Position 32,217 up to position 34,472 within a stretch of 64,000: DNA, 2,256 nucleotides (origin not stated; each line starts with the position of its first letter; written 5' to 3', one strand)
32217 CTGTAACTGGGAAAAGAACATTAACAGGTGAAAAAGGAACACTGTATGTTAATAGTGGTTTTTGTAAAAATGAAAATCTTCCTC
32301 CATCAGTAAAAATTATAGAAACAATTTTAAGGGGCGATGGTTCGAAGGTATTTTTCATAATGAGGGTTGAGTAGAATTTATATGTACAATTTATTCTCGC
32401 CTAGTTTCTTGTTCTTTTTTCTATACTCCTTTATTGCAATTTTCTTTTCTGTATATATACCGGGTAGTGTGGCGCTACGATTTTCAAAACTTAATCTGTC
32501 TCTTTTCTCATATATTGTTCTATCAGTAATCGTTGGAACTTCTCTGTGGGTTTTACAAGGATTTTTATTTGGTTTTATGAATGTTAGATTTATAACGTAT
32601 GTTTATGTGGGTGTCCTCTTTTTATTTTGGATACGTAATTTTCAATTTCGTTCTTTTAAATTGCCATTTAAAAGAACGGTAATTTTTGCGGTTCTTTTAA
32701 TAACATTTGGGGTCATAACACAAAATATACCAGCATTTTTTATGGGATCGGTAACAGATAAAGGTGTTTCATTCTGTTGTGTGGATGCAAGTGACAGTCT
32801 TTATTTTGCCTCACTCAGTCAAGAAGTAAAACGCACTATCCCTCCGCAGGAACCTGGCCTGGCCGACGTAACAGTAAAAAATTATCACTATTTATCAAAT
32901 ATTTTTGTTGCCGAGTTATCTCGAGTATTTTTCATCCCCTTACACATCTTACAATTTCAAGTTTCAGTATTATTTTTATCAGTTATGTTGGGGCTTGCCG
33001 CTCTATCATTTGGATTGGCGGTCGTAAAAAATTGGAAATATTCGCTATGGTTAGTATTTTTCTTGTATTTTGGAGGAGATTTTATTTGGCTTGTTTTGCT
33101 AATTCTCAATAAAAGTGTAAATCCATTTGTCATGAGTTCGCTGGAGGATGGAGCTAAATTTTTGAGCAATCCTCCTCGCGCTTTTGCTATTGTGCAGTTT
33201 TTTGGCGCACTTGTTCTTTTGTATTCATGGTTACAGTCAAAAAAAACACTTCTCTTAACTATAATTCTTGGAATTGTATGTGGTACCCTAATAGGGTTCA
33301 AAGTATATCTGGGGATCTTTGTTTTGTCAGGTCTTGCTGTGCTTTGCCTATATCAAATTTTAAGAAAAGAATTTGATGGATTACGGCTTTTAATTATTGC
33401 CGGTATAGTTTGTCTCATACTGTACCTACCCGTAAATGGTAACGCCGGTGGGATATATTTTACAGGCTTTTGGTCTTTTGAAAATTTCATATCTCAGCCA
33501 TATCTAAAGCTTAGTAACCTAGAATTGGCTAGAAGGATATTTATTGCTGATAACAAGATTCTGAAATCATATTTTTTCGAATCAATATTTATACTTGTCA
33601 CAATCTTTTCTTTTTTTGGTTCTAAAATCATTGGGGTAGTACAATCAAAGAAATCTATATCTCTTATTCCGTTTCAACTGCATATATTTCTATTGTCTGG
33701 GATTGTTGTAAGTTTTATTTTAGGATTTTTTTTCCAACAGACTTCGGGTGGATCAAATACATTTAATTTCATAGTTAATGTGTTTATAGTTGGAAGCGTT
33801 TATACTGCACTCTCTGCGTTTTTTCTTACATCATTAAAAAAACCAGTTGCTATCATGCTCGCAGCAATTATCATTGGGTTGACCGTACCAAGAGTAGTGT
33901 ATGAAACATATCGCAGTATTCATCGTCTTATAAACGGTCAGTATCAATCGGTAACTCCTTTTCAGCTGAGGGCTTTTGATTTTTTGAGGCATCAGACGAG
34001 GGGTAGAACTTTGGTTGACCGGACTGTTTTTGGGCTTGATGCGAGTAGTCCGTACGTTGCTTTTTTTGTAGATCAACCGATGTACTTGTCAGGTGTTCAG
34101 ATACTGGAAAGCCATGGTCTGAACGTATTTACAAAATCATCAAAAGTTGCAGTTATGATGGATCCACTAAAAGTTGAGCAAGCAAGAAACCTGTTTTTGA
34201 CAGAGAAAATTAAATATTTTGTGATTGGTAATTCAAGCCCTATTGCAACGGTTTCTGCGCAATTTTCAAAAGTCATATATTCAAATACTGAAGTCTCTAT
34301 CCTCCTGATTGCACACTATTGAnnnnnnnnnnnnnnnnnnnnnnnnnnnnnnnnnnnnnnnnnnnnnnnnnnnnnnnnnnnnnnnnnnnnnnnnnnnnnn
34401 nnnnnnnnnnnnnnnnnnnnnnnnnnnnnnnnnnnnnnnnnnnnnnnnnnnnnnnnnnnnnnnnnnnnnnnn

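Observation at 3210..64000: ~61-kb glycosylation supercluster with about 22 GT-C-like membrane proteins in at least five paralogous families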

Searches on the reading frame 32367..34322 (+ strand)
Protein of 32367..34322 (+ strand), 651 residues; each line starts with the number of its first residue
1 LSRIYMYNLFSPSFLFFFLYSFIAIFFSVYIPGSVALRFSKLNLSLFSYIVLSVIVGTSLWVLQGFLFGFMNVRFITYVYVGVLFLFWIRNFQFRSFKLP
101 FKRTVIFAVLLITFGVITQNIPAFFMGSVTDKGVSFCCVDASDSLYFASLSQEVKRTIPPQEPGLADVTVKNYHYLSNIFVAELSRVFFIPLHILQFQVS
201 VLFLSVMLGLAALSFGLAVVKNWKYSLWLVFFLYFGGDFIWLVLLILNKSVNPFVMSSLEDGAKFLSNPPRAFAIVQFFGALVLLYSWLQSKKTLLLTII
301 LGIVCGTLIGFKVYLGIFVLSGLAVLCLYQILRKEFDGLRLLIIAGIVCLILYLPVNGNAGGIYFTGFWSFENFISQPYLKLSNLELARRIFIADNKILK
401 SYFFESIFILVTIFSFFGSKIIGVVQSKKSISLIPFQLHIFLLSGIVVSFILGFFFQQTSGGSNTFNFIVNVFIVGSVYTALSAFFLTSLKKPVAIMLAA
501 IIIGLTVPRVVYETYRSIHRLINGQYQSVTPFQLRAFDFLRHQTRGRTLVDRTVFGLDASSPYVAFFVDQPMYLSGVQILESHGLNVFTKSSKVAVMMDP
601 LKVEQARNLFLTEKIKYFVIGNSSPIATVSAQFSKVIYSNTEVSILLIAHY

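Call 6: search_protein_families(library=pfam, proteins=[window:32367-34319:+], max_evalue=0.01)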
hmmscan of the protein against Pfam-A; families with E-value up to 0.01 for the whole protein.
window:32367-34319:+ (651 aa): 0 families

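Call 16: search_protein_families(library=ncbifam, proteins=[window:32367-34319:+], max_evalue=1)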
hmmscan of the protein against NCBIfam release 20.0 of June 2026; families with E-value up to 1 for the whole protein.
window:32367-34319:+ (651 aa): 0 families

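Call 17: search_protein_families(library=pfam, proteins=[window:32367-34319:+], max_evalue=10)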
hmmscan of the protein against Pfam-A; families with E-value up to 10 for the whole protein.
window:32367-34319:+ (651 aa): 0 families

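Call 23: find_homologous_proteins(query=window:32367-34319:+, max_evalue=0.001)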
Query window:32367-34319:+ (651 aa): 149 proteins with E <= 0.001 among 8000 candidates; the best 120 are listed.
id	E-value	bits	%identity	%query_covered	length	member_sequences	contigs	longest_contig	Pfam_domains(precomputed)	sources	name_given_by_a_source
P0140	0.0e+0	1139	80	99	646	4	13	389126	-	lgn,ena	-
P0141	4.7e-293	992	69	99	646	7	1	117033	-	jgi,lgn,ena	-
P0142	1.5e-291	987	69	99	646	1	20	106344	-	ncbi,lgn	-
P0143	1.1e-284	964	66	99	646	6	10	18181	-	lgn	-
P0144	5.0e-280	949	67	99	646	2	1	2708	-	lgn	-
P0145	4.5e-275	932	65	99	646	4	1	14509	-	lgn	-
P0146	2.6e-273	926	65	99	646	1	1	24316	-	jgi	-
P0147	2.7e-209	715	53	99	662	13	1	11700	-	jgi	-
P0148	1.5e-205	703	53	98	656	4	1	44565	-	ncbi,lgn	-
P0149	4.8e-187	641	49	99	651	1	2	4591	-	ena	-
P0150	1.2e-184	633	49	98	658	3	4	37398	-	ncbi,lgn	-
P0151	1.2e-183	630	50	98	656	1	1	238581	-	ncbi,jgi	-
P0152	6.8e-181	621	54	80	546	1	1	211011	-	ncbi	-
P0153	5.9e-180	618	49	98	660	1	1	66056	-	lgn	-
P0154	6.3e-178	611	49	99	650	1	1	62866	-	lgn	-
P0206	2.0e-132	461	40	91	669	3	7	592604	-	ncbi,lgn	-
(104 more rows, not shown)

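Call 38: find_encoding_contigs(protein=window:32367-34322:+, flank=10000, max_places=4)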
Protein window:32367-34322:+ (651 aa): no gene with exactly this product is on record in the collection.

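Call 41: predict_structure(alignment_id=A3)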
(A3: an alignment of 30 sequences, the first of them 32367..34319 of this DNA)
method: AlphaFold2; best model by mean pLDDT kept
length: 651 residues; sequences in the alignment: 30
mean_pLDDT: 88.1   pTM: 0.89
mean pLDDT of the five models: 88.1, 87.7, 87.2, 87.2, 85.1
residues with pLDDT >= 90: 360; 70-90: 245; 50-70: 41; < 50: 5
segments of 3 or more residues with pLDDT < 50: 1-3
pLDDT, mean of each block of 10 residues (from residue 1): 59 93 98 96 92 98 96 96 96 72 91 95 84 82 87 92 88 83 96 92 97 96 96 91 81 75 83 96 96 93 96 92 97 95 97 78 68 68 81 89 85 87 88 94 95 78 70 93 93 93 91 89 85 93 93 87 89 90 83 88 87 92 69 85 86 50
secondary structure, 60 per line:
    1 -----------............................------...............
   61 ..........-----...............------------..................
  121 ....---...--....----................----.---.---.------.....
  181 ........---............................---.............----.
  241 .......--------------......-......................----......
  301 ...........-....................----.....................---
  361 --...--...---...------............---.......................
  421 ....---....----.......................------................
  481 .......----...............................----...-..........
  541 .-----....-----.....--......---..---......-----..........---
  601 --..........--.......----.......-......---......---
elements in order: H12-39 H46-70 H76-90 H103-124 E128-130 E133-136 H141-156 H176-188 H192-219 H223-235 H240-247 H262-267 H269-290 H295-311 H313-332 H337-357 E363-365 H383-394 H398-424 H428-431 H436-455 E456-458 H465-487 H492-522 E527-529 H531-541 E547-550 H556-560 H563-568 H577-582 H588-597 H603-612 E615-621 H626-632 E634-639 E643-648

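Call 43: find_encoding_contigs(protein=window:32382-34322:+, flank=10000, max_places=4)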
Protein window:32382-34322:+ (646 aa): 4 contigs read that carry it; 4 places shown.
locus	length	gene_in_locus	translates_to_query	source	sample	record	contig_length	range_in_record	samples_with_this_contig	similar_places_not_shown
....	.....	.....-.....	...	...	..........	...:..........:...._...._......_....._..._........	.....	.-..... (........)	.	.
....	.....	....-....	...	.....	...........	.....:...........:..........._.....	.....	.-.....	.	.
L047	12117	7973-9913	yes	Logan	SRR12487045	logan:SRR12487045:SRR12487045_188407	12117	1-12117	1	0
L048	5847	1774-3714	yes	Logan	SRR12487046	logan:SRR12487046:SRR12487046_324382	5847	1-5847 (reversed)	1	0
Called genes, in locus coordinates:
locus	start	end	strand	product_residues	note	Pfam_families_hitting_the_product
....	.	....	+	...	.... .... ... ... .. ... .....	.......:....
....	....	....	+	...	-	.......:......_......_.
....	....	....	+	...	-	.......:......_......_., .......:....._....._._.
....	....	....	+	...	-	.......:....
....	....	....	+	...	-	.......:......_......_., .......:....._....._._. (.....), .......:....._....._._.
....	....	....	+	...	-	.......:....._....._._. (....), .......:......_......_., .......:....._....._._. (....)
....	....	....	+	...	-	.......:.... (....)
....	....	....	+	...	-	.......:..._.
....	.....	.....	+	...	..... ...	-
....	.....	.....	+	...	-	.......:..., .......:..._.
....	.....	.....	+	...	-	?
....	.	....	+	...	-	?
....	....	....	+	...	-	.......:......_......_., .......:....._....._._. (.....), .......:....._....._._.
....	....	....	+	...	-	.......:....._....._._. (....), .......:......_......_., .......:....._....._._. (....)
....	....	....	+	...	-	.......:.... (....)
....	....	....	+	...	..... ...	-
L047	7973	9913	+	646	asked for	-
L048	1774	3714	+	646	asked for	-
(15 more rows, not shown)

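Call 50: find_encoding_contigs(protein=P0140, flank=10000, max_places=2)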
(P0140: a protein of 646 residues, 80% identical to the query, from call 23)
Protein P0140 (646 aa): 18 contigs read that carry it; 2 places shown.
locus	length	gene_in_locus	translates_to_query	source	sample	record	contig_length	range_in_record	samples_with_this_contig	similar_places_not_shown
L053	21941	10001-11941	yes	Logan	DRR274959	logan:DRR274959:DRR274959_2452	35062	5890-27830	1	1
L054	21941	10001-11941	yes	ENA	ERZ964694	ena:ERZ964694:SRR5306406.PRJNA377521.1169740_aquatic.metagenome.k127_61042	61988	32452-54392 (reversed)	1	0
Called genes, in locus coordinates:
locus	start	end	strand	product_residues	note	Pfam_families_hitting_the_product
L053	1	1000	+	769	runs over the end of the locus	PF09586:YfhO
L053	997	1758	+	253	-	PF00535:Glycos_transf_2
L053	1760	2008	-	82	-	PF18893:DUF5652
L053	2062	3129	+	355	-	PF00534:Glycos_transf_1, PF13692:Glyco_trans_1_4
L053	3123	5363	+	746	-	PF09586:YfhO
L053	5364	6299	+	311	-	PF00535:Glycos_transf_2, PF10111:Glyco_tranf_2_2 (faint), PF13641:Glyco_tranf_2_3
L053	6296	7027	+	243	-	PF13641:Glyco_tranf_2_3, PF00535:Glycos_transf_2, PF10111:Glyco_tranf_2_2 (weak)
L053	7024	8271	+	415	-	-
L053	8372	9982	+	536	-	-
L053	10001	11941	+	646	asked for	-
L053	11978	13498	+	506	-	PF13231:PMT_2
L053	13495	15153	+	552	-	PF02366:PMT, PF13231:PMT_2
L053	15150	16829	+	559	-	-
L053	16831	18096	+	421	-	-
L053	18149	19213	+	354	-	PF01073:3Beta_HSD, PF01370:Epimerase, PF02719:Polysacc_synt_2, PF04321:RmlD_sub_bind, PF08659:KR (weak), PF13460:NAD_binding_10 (faint), PF16363:GDP_Man_Dehyd, PF07993:NAD_binding_4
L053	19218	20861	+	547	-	PF13231:PMT_2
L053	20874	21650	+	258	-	PF00535:Glycos_transf_2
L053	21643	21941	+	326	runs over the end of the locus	PF01073:3Beta_HSD, PF01370:Epimerase, PF02719:Polysacc_synt_2, PF04321:RmlD_sub_bind, PF05368:NmrA (weak), PF07993:NAD_binding_4 (faint), PF13460:NAD_binding_10, PF16363:GDP_Man_Dehyd, +1 more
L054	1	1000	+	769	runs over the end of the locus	PF09586:YfhO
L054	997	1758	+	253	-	PF00535:Glycos_transf_2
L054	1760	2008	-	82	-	PF18893:DUF5652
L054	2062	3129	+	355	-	PF00534:Glycos_transf_1, PF13692:Glyco_trans_1_4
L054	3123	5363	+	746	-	PF09586:YfhO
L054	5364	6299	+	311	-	PF00535:Glycos_transf_2, PF10111:Glyco_tranf_2_2 (faint), PF13641:Glyco_tranf_2_3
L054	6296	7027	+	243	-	PF13641:Glyco_tranf_2_3, PF00535:Glycos_transf_2, PF10111:Glyco_tranf_2_2 (weak)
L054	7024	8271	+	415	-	-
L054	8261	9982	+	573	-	-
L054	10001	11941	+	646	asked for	-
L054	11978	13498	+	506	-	PF13231:PMT_2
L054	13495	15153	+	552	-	PF02366:PMT, PF13231:PMT_2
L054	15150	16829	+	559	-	-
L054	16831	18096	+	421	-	-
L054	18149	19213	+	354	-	PF01073:3Beta_HSD, PF01370:Epimerase, PF02719:Polysacc_synt_2, PF04321:RmlD_sub_bind, PF08659:KR (weak), PF13460:NAD_binding_10 (weak), PF16363:GDP_Man_Dehyd, PF07993:NAD_binding_4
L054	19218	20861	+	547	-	PF13231:PMT_2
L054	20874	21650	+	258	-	PF00535:Glycos_transf_2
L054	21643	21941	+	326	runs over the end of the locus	PF01073:3Beta_HSD, PF01370:Epimerase, PF02719:Polysacc_synt_2, PF04321:RmlD_sub_bind, PF05368:NmrA (weak), PF07993:NAD_binding_4 (faint), PF13460:NAD_binding_10, PF16363:GDP_Man_Dehyd, +1 more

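Call 80: search_solved_structures(query=A3, max_evalue=10)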
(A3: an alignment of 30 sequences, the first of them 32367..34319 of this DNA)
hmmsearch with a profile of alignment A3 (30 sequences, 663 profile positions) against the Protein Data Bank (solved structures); distinct sequences matched with E-value up to 10: 6.
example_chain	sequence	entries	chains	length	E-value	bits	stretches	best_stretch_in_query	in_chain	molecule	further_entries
4fa8_E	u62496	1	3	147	1.5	10.4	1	243-277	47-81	Macrophage colony-stimulating factor 1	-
1hmc_A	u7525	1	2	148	1.5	10.4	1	243-277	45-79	HUMAN MACROPHAGE COLONY STIMULATING FACTOR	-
3uez_E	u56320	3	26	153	1.6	10.3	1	243-277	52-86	Macrophage colony-stimulating factor 1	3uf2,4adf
4wrl_B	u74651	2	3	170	1.9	10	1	243-277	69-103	Macrophage colony-stimulating factor 1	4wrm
5lxf_A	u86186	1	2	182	2.2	9.9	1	244-277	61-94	Macrophage colony-stimulating factor 1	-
5brk_B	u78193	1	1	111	3.7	9.1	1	541-623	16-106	Serine/threonine-protein kinase LATS1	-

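Call 88: find_encoding_contigs(protein=P0206, flank=10000, max_places=1)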
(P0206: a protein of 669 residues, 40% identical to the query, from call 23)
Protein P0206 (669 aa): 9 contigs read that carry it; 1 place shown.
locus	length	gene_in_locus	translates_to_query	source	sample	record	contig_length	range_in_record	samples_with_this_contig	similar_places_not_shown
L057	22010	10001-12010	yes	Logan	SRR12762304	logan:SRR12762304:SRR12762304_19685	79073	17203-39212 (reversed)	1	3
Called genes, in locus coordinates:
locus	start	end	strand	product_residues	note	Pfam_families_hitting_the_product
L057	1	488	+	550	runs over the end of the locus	PF09586:YfhO (faint), PF13231:PMT_2 (weak), PF10131:PTPS_related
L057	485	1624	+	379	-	-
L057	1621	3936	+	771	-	PF09586:YfhO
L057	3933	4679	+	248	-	PF00535:Glycos_transf_2, PF10111:Glyco_tranf_2_2 (weak)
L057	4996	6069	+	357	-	PF00534:Glycos_transf_1, PF13692:Glyco_trans_1_4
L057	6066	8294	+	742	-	PF09586:YfhO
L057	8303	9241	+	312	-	PF00535:Glycos_transf_2, PF13641:Glyco_tranf_2_3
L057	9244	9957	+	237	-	PF00535:Glycos_transf_2, PF10111:Glyco_tranf_2_2 (weak), PF13641:Glyco_tranf_2_3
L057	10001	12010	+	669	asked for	-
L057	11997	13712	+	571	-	PF13231:PMT_2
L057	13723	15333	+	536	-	PF13231:PMT_2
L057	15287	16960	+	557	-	PF02366:PMT, PF13231:PMT_2 (weak)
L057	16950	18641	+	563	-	PF13231:PMT_2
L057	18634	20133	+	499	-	-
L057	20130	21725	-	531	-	-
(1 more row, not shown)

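Call 89: find_encoding_contigs(protein=P0151, flank=10000, max_places=1)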
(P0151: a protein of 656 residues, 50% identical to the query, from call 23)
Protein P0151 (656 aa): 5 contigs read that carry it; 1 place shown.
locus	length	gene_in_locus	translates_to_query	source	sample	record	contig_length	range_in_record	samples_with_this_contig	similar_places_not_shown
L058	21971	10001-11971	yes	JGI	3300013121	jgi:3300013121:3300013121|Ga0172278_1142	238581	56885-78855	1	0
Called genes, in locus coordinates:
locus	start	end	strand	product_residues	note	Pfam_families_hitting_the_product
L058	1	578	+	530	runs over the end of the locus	PF10131:PTPS_related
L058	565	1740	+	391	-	-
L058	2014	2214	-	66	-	-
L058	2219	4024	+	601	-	PF09586:YfhO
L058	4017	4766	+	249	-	PF00535:Glycos_transf_2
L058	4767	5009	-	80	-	PF18893:DUF5652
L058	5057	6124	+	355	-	PF00534:Glycos_transf_1, PF13692:Glyco_trans_1_4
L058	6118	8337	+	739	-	PF09586:YfhO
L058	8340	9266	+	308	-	PF00535:Glycos_transf_2, PF10111:Glyco_tranf_2_2, PF13641:Glyco_tranf_2_3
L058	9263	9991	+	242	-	PF13641:Glyco_tranf_2_3, PF00535:Glycos_transf_2, PF10111:Glyco_tranf_2_2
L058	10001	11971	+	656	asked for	-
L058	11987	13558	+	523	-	PF13231:PMT_2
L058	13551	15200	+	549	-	-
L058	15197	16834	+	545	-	PF13231:PMT_2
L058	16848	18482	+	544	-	PF02366:PMT (weak), PF13231:PMT_2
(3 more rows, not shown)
